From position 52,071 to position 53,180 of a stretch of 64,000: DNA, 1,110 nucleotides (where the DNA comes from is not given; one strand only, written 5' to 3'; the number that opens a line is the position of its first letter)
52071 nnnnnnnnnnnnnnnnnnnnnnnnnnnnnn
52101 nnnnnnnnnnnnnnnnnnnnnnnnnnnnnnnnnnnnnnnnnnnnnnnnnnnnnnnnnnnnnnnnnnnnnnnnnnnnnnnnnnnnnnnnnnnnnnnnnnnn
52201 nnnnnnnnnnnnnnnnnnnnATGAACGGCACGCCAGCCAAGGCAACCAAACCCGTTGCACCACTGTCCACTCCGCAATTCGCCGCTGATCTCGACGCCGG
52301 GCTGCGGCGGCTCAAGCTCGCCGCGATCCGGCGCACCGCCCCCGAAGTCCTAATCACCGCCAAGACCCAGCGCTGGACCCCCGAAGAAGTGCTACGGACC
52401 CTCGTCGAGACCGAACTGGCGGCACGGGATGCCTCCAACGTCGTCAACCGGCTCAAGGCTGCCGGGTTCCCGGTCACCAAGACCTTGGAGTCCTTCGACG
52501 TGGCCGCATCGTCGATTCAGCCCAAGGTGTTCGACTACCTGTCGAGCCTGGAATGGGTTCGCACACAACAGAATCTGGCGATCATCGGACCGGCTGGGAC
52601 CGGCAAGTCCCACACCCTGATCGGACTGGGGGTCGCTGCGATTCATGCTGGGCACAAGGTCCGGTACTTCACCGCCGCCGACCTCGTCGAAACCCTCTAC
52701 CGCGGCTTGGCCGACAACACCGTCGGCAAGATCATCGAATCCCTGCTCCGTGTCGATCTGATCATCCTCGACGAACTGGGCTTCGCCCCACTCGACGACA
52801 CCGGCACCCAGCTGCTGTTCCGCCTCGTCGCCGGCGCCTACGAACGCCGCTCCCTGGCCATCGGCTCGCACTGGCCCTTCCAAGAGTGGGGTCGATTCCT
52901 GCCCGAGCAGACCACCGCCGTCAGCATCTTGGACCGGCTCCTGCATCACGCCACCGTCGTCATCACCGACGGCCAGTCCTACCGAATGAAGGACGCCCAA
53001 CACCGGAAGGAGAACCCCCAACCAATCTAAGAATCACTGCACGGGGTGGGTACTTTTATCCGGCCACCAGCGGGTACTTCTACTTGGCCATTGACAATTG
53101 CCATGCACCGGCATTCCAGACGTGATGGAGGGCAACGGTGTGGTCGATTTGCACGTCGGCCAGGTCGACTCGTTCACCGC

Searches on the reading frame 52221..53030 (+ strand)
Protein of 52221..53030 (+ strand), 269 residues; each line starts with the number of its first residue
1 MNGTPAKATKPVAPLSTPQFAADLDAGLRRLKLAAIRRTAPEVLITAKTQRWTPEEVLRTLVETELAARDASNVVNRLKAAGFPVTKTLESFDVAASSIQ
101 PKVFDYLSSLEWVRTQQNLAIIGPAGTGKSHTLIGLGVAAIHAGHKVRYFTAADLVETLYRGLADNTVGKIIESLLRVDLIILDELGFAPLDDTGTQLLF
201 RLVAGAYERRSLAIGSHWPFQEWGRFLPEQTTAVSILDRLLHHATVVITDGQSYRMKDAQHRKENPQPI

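Call 51: search_protein_families(library=pfam, proteins=[window:52221-53030:+], max_evalue=0.001)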
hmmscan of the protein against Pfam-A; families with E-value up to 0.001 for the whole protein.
window:52221-53030:+ (269 aa): 3 families
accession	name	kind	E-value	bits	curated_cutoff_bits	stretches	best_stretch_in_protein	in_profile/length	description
PF01695.23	IstB_IS21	-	4.7e-60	203.5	24.1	1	28-259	3-235/238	IstB-like ATP binding protein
PF00308.24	Bac_DnaA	-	8.2e-06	26.5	23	1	119-201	37-121/162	Bacterial DnaA ATPAse domain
PF13604.12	AAA_30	-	0.00033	20.9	27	1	118-190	20-101/191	AAA domain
